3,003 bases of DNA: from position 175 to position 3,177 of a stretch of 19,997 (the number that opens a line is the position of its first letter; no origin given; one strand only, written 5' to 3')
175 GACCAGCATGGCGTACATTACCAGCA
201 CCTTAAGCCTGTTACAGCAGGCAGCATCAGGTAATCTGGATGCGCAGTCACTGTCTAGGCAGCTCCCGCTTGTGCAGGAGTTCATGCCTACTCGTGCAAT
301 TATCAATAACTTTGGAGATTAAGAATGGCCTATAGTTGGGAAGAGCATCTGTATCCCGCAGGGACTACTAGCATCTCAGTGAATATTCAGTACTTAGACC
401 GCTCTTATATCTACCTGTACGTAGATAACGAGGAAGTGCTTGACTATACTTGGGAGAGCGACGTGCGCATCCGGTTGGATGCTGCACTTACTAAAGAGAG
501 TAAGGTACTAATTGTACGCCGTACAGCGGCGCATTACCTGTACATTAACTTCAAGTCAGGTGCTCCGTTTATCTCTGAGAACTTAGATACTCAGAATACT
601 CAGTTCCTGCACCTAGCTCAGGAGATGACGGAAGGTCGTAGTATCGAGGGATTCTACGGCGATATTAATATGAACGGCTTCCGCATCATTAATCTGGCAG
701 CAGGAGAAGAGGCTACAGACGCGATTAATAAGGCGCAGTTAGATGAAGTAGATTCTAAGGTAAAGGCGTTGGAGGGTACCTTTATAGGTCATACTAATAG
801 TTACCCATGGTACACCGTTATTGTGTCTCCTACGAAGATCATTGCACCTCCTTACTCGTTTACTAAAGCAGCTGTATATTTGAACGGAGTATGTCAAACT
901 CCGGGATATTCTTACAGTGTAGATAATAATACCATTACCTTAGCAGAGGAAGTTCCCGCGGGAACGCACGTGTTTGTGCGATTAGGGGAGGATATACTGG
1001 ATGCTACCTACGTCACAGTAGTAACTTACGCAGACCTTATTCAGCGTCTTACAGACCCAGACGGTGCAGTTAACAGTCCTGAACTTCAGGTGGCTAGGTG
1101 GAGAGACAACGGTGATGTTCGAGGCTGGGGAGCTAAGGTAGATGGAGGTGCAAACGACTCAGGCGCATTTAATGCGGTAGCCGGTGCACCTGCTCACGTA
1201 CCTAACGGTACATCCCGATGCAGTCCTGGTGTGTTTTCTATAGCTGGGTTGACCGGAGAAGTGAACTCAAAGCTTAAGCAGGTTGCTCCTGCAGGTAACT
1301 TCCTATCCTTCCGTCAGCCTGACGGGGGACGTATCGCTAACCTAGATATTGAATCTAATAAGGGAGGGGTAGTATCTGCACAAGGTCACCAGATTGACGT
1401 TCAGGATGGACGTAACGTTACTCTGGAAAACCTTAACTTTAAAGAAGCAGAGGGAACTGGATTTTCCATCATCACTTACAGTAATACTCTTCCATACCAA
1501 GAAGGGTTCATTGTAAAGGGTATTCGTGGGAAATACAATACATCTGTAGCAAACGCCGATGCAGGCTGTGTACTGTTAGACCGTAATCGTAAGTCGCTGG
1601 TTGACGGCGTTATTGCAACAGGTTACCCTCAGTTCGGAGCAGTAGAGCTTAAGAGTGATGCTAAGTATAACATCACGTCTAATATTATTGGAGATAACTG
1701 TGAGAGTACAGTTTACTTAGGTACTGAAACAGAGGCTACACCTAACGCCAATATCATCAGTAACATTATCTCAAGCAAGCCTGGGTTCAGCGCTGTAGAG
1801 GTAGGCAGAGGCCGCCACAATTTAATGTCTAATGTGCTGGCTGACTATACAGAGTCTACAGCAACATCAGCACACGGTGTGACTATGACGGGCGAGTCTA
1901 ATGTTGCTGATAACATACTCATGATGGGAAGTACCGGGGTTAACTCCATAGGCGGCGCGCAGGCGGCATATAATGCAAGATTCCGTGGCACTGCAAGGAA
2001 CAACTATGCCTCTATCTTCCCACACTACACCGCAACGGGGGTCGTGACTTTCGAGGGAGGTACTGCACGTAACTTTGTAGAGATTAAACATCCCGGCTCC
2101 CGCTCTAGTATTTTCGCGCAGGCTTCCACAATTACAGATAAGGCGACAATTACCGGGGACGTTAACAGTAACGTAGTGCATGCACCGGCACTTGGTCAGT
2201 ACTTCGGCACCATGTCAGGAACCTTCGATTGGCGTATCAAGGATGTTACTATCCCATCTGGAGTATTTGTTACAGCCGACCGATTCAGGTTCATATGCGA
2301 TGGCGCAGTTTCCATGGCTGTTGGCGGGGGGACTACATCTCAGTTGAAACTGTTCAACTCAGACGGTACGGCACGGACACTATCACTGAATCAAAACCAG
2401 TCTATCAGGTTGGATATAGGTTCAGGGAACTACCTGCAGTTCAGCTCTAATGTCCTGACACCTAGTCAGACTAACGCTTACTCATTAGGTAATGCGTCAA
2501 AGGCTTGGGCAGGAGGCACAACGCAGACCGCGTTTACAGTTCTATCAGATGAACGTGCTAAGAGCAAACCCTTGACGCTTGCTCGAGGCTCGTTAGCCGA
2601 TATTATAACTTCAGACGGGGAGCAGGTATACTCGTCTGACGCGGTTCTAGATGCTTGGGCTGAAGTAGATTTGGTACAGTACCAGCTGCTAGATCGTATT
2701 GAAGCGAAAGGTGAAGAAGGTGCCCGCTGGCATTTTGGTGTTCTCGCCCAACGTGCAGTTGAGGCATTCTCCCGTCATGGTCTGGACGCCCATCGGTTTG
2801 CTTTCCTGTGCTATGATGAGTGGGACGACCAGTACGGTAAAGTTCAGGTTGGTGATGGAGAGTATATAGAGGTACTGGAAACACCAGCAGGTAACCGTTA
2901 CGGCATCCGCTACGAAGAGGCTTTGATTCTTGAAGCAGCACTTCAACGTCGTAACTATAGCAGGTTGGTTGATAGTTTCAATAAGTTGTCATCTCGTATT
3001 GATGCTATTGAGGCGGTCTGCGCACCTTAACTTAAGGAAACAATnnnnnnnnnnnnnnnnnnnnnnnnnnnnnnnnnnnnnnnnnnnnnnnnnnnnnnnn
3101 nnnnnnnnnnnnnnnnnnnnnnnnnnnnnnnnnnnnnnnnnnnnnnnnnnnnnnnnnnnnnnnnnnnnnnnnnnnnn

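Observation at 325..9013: Two beta-helix receptor-binding proteins: anchored fibre with chaperone domain plus anchorless spike after the lysis cassette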

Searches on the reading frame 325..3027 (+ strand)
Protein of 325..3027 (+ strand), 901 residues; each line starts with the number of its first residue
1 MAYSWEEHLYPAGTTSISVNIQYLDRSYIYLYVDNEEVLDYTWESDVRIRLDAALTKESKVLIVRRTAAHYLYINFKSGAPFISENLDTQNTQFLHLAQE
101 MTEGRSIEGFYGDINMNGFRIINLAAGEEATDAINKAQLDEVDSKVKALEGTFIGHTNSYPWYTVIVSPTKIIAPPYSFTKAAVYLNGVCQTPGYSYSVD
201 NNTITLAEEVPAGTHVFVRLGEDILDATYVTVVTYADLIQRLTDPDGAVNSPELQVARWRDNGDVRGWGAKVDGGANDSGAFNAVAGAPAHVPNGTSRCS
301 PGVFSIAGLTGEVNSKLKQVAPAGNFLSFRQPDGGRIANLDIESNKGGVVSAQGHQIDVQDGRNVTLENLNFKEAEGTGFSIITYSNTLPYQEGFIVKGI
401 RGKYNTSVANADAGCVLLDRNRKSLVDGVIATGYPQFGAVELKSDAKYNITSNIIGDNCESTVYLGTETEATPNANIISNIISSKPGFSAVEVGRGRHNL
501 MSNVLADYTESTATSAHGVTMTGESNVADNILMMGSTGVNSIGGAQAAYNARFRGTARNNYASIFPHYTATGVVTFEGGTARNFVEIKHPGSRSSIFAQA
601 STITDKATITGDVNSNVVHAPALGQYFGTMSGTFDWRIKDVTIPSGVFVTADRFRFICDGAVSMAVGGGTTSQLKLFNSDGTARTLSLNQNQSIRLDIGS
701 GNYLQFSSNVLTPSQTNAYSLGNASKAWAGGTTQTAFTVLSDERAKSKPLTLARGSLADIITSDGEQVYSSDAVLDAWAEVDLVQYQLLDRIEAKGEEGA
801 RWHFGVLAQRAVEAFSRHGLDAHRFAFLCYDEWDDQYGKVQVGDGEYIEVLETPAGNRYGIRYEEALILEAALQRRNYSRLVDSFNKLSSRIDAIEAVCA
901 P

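Call 4: search_protein_families(library=pfam, proteins=[window:325-3027:+], max_evalue=0.01)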
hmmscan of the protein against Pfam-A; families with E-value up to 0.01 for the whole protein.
window:325-3027:+ (901 aa): 3 families
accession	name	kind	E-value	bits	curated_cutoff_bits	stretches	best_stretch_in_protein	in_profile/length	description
PF03906.20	Phage_T7_tail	-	8.8e-12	45.4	25.2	1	13-140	16-149/157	Phage T7 tail fibre protein, N-terminal domain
PF13884.11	Peptidase_S74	-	1.9e-09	38.1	22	1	772-820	14-58/58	Chaperone of endosialidase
PF05662.19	YadA_stalk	-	6.9e-08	33.2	28.4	1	120-152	1-33/43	Coiled stalk of trimeric autotransporter adhesin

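Call 6: search_dna_similar(query=window:325-3027:+, collection=phages, mode=protein, max_rows=40)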
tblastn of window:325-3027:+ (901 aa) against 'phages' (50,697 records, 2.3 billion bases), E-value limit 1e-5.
Records with a match: 1218; places in all: 1349; records where one place covers at least 80% of the query: 14.
Best place of each record, by identity: 60-80% 14; <60% 1204.
By first word of the organism name: Klebsiella 634; Escherichia 211; Vibrio 62; Pectobacterium 57; Salmonella 40; Pseudomonas 30; Enterobacteria 23; Proteus 20; Vectrevirus 18; Erwinia 15; and 35 more.
By host as written in the record: Klebsiella pneumoniae 347; - 153; Escherichia coli 97; Pectobacterium atrosepticum DSM18077 33; Vibrio parahaemolyticus 20; Klebsiella pneumoniae 135080 16; Klebsiella michiganensis 13; Escherichia coli O18ac:K1:H7 ColV+ 13; and 330 more.
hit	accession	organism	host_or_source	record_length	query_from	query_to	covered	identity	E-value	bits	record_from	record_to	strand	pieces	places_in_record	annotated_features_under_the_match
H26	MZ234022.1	Escherichia phage vB_EcoP-101120B1-2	Escherichia coli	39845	10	889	98%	44.0%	0e+0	669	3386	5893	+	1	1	hypothetical protein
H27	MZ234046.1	Escherichia phage vB_EcoP-PM137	Escherichia coli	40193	10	889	98%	44.0%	0e+0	669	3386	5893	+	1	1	hypothetical protein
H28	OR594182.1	Escherichia phage vB_EcoM_SHAK7854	Escherichia sp.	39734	10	896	98%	43.6%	0e+0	676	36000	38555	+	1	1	similar to terminase large subunit; phrog=15524; top_hit=MG545917_p46 | similar to Rz-like spanin; phrog=1327; top_hit=KY000219_p64 | similar to terminase small subunit; phrog=1351; top_hit=NC_028880_p41 | similar to holin; phrog=920; top_hit=NC_028880_p40 | similar to hypothetical protein; phrog=No_PHROG; top_hit=No_PHROG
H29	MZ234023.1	Escherichia phage vB_EcoP-101120B2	Escherichia coli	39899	10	889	98%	43.9%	0e+0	669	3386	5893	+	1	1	hypothetical protein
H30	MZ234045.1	Escherichia phage vB_EcoP-PM131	Escherichia coli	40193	10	889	98%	43.9%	0e+0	669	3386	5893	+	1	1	hypothetical protein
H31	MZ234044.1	Escherichia phage vB_EcoP-PM129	Escherichia coli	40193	10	889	98%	43.8%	0e+0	667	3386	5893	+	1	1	hypothetical protein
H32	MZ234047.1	Escherichia phage vB_EcoP-PM139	Escherichia coli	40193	10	889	98%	43.8%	0e+0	667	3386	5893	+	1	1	hypothetical protein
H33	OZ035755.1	Kayfunavirus AN17P1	-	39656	10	889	98%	43.8%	0e+0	665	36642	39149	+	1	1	record has no annotation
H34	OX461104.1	Kayfunavirus sp. EcoIv10b_Midid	wastewater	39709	10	889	98%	43.7%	0e+0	666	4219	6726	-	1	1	record has no annotation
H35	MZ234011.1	Escherichia phage vB_EcoP-22664UKE3-2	Escherichia coli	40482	10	896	98%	43.2%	0e+0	668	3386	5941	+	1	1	hypothetical protein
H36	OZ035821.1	Kayfunavirus PDP21P1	-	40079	10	889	98%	43.6%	0e+0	664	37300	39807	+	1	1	record has no annotation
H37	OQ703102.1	Escherichia phage vB_EcoP-R1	Escherichia coli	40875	10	889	98%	43.4%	0e+0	664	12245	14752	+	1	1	hypothetical protein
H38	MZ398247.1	Enterobacteria phage IME177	Escherichia coli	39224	10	889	98%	43.4%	0e+0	663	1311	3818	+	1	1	hypothetical protein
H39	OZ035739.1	Kayfunavirus AN24P4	-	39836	15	889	97%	43.6%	0e+0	657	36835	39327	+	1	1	record has no annotation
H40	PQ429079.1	Escherichia phage vB_VIPECOTPH05A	Escherichia coli OMCS-21-1589B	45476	292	900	68%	50.9%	5e-173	563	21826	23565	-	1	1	tail spike protein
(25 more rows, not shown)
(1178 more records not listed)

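Call 8: search_solved_structures(query=window:325-3027:+, max_evalue=0.001, show_alignments=2)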
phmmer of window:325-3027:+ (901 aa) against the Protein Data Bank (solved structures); distinct sequences matched with E-value up to 0.001: 15.
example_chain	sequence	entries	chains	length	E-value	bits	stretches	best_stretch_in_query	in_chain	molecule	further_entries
9vvr_A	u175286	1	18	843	6.2e-202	676.2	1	205-885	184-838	Tail spike protein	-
2x3h_A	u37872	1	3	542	7.2e-141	474.1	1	295-741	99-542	K5 LYASE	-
8es4_G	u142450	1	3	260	2.7e-84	287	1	1-239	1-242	Gp44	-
23sh_r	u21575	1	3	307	3.2e-68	233.8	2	1-144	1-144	tail fiber gp9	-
8vbx_R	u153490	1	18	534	1e-39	139.5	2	122-268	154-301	Tail fiber (gp47)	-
3gud_A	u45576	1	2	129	3e-18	68.5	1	771-881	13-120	Neck appendage protein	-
7y5s_A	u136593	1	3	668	4.7e-14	54.6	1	768-871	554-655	phage tail fiber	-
3gw6_A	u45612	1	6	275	1.7e-13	52.8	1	758-883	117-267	Endo-N-acetylneuraminidase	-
6eu4_A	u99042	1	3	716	3e-13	51.9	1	709-844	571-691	Tail spike protein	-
7y22_e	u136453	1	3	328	6.2e-13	50.9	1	59-225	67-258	tail adaptor protein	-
7xy1_A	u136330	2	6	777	8.9e-11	43.8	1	10-141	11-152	Tail fiber protein | phage type I tail fiber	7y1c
9s0y_AB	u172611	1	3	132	2.5e-09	39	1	16-102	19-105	Phage particle protein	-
9k4a_A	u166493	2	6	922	1.5e-08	36.4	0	172-228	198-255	Depolymerase, capsule K1-specific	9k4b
4uw8_A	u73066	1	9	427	1.5e-07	33.1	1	800-869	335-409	L-SHAPED TAIL FIBER PROTEIN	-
8x8m_A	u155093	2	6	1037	8e-06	27.4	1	10-146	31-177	Probable tail spike protein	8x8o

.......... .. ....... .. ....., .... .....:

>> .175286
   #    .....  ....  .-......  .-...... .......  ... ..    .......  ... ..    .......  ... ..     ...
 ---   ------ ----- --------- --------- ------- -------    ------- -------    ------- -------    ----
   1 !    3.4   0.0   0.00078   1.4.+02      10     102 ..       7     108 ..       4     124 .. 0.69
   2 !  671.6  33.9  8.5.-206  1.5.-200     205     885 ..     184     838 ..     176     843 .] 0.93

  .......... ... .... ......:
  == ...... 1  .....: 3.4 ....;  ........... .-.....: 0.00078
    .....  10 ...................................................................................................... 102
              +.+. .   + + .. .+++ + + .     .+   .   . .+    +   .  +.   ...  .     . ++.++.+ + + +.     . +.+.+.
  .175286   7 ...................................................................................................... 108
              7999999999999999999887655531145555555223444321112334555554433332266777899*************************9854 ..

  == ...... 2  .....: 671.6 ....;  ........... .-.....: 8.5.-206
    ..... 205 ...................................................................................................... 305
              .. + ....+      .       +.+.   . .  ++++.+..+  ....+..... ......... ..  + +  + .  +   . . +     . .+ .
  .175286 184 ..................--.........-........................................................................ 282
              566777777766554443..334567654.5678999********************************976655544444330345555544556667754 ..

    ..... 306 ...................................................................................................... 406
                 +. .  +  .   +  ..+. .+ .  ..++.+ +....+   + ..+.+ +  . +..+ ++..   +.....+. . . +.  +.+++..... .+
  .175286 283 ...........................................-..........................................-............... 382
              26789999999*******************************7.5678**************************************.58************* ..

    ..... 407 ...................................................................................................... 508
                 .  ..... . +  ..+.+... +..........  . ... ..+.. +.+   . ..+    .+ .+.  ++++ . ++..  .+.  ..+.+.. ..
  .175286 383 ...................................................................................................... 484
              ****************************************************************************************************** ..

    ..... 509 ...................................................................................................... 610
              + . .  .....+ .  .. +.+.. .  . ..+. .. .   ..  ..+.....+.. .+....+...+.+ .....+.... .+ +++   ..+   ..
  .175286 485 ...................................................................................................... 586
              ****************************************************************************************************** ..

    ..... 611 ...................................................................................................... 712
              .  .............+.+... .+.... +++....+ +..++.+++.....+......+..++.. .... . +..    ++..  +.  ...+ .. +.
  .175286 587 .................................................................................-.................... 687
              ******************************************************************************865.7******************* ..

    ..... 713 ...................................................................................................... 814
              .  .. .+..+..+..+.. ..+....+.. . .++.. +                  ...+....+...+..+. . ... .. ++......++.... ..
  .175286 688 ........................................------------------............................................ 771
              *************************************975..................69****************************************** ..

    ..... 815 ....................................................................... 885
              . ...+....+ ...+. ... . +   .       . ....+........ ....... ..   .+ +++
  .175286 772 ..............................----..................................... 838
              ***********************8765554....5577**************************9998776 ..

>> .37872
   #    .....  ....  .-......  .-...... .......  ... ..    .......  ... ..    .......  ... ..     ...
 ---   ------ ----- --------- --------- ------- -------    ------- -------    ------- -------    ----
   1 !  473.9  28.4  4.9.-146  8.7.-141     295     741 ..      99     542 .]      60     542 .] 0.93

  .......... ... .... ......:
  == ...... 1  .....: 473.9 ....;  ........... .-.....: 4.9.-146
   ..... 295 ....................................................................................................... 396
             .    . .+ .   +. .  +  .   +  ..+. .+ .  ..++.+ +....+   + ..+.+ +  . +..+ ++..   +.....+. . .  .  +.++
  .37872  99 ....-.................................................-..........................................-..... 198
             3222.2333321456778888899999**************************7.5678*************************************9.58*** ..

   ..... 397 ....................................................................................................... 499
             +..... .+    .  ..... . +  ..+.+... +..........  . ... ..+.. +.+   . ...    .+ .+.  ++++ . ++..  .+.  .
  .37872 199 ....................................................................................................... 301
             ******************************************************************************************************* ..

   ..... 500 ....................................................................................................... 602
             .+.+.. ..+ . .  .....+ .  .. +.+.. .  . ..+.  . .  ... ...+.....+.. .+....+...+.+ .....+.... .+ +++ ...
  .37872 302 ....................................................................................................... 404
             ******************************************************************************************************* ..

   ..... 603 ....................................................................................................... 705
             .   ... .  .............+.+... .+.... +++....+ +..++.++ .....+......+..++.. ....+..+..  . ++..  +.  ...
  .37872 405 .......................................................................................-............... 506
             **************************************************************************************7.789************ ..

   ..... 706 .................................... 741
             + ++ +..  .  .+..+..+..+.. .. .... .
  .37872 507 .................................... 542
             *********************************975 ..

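Call 31: list_cluster_members(proteins=[window:325-3027:+, window:7268-9010:+])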
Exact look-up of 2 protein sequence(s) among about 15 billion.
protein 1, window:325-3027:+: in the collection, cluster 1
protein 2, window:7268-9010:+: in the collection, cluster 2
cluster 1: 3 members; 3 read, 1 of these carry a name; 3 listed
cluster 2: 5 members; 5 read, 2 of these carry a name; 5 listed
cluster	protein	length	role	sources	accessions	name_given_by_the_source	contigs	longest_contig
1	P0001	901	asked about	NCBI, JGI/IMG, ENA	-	hypothetical protein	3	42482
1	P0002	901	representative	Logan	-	-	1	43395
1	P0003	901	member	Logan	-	-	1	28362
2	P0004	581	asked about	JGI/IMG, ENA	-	hypothetical protein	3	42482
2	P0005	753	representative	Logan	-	-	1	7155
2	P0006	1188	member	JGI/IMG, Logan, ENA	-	hypothetical protein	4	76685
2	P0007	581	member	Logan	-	-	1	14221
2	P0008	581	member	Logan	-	-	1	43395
